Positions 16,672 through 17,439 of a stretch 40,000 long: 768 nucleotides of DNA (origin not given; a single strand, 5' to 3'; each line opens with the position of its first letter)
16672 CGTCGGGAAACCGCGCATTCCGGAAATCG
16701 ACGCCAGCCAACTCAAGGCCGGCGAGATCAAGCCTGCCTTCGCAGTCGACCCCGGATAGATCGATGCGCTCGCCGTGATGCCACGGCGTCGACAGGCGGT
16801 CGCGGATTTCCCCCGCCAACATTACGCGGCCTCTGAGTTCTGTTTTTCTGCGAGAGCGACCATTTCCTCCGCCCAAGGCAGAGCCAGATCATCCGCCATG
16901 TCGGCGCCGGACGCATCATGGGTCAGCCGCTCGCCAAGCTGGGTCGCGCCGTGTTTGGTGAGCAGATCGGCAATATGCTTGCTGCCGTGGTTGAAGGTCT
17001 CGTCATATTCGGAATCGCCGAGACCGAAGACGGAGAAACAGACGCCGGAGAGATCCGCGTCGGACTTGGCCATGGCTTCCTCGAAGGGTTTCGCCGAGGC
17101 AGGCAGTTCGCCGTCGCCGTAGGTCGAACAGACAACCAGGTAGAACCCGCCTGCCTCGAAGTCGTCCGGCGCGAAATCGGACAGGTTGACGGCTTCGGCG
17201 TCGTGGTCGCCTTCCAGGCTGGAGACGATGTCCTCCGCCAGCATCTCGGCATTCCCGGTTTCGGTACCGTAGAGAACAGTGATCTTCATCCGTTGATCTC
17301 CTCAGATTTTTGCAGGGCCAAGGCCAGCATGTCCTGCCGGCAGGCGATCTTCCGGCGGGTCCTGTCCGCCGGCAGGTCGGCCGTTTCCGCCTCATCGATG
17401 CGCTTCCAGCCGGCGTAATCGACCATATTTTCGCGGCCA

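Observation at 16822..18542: A flavodoxin and an adrenodoxin-reductase-type flavoprotein are the only redox partners encoded with an alpha-only Rieske oxygenase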

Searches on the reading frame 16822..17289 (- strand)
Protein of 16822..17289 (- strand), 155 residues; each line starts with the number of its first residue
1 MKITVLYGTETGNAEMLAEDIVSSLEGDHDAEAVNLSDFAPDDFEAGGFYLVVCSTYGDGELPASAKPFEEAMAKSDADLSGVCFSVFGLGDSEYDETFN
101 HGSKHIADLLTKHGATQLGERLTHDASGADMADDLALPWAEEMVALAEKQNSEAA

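Call 3: search_protein_families(library=pfam, proteins=[window:16822-17289:-])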
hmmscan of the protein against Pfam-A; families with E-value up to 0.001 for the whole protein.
window:16822-17289:- (155 aa): 1 family
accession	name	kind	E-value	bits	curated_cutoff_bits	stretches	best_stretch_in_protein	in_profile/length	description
PF00258.30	Flavodoxin_1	-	9.1e-29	100.9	25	1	5-138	1-142/143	Flavodoxin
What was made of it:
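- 16822..17289 (-): Short-chain FMN flavodoxin resembling cindoxin and MioC (155 aa, pI about 4.0). Proposed one-electron shuttle to the Rieske cluster. PF00258, E 9e-29 (call 3).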

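Call 18: search_solved_structures(query=window:16822-17289:-, max_evalue=0.001)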
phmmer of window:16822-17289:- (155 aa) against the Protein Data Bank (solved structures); distinct sequences matched with E-value up to 0.001: 128 (the best 60 are shown).
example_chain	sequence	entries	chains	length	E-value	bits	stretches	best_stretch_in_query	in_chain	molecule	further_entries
4oxx_A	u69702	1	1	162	3.3e-24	89.3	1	3-146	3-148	Cindoxin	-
2hna_A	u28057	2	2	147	5.8e-17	65.8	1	3-145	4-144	Protein mioC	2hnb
1b1c_A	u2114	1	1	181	2.6e-12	50.7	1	3-142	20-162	PROTEIN (NADPH-CYTOCHROME P450 REDUCTASE)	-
5b3l_A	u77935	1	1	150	2.8e-12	50.6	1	1-145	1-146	Uncharacterized protein PA3435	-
9eb0_A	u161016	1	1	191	2.9e-12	50.5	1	3-143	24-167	NADPH--cytochrome P450 reductase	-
9eay_A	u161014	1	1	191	3.6e-12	50.2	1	3-143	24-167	NADPH--cytochrome P450 reductase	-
9eaz_A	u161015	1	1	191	3.8e-12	50.1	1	3-142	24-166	NADPH--cytochrome P450 reductase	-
9eax_A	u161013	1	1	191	4.2e-12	50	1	3-143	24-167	NADPH--cytochrome P450 reductase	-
5b3k_A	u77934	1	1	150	7.4e-12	49.2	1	1-145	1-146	Uncharacterized protein PA3435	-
9eb1_A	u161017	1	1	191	1.3e-11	48.4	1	3-143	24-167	NADPH--cytochrome P450 reductase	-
3qfc_A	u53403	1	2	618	2.6e-11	47.4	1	3-143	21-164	NADPH--cytochrome P450 reductase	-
3qe2_A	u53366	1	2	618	2.7e-11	47.4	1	3-143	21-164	NADPH--cytochrome P450 reductase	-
5emn_A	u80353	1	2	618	2.7e-11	47.4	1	3-143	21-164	NADPH--cytochrome P450 reductase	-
3qfr_A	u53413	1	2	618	3.9e-11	46.8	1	3-142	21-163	NADPH--cytochrome P450 reductase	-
5fa6_A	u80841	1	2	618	3.9e-11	46.8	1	3-142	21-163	NADPH--cytochrome P450 reductase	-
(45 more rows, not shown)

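Call 25: search_protein_families(library=ncbifam, proteins=[window:16822-17289:-], max_evalue=0.00001)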
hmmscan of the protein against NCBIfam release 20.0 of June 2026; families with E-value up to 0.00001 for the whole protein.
window:16822-17289:- (155 aa): 16 families
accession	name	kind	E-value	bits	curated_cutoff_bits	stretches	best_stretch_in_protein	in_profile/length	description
NF006531.0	PRK09004.1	equivalog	8e-28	97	158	1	2-144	3-143/146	FMN-binding protein MioC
NF005989.0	PRK08105.1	equivalog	2.5e-21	76.2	160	1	2-144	3-145/149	flavodoxin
TIGR01931.1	cysJ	equivalog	5.3e-20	71.5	668.15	1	2-151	60-206/597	assimilatory sulfite reductase (NADPH) flavoprotein subunit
NF006739.0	PRK09267.1-5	subfamily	3.2e-19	69.3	175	1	2-121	3-120/168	flavodoxin FldA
TIGR01752.1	flav_long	equivalog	2.6e-18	66.1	146.75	1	2-121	1-118/167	flavodoxin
NF004343.0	PRK05723.1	equivalog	5.4e-15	55.7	204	1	1-145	1-147/151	flavodoxin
TIGR01753.1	flav_short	equivalog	3.4e-14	53.5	123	1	3-143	1-139/140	flavodoxin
NF006738.0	PRK09267.1-4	equivalog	4.8e-14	52.3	172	1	1-122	1-124/171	flavodoxin FldA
NF006736.0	PRK09267.1-2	equivalog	5.8e-14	52.2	202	1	1-123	2-119/161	flavodoxin FldA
NF005216.0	PRK06703.1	subfamily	6.1e-14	52.3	127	1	1-124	2-123/151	flavodoxin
NF008197.0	PRK10953.1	equivalog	1.7e-13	49.7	838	1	2-148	63-206/601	NADPH-dependent assimilatory sulfite reductase flavoprotein subunit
NF005587.0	PRK07308.1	equivalog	2.3e-12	47.4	138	1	5-143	6-142/147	flavodoxin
NF006737.0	PRK09267.1-3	equivalog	4.7e-08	32.8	238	1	2-125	3-124/174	flavodoxin FldA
NF005246.0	PRK06756.1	subfamily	1.1e-07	32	130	1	1-115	2-115/148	flavodoxin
NF009023.0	PRK12359.1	equivalog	1.1e-07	32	215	1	1-119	1-117/172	flavodoxin FldB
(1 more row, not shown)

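Call 51: search_solved_structures(query=window:16822-17289:-, max_evalue=1e-15, show_alignments=2)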
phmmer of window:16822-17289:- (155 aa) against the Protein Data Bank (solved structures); distinct sequences matched with E-value up to 1e-15: 2.
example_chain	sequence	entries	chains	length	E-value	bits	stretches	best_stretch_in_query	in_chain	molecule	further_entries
4oxx_A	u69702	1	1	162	3.3e-24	89.3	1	3-146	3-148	Cindoxin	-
2hna_A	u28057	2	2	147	5.8e-17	65.8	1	3-145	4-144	Protein mioC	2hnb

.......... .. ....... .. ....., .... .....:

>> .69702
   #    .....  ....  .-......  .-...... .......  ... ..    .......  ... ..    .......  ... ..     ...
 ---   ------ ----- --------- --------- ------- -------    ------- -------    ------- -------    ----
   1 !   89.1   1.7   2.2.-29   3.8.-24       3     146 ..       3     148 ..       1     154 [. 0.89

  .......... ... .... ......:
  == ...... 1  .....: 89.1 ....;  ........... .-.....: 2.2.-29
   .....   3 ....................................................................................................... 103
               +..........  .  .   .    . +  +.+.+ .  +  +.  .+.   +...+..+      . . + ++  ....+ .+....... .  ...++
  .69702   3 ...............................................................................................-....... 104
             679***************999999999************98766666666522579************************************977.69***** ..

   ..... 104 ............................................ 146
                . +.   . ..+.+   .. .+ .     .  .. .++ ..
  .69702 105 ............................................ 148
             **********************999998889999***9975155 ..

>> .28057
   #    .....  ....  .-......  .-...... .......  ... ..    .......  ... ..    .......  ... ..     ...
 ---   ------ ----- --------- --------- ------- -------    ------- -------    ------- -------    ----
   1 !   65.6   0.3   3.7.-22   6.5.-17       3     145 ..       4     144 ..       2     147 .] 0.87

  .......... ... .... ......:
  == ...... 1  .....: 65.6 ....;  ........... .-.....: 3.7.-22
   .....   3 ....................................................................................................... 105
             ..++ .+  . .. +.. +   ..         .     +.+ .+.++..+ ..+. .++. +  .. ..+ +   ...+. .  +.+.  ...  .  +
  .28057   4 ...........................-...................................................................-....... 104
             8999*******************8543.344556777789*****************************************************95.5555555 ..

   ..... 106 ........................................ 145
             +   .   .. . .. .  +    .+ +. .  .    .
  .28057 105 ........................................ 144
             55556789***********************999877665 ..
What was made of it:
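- On Short-chain flavodoxin (cindoxin/MioC-like): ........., STYGDGE and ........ align with cindoxin (call 51).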
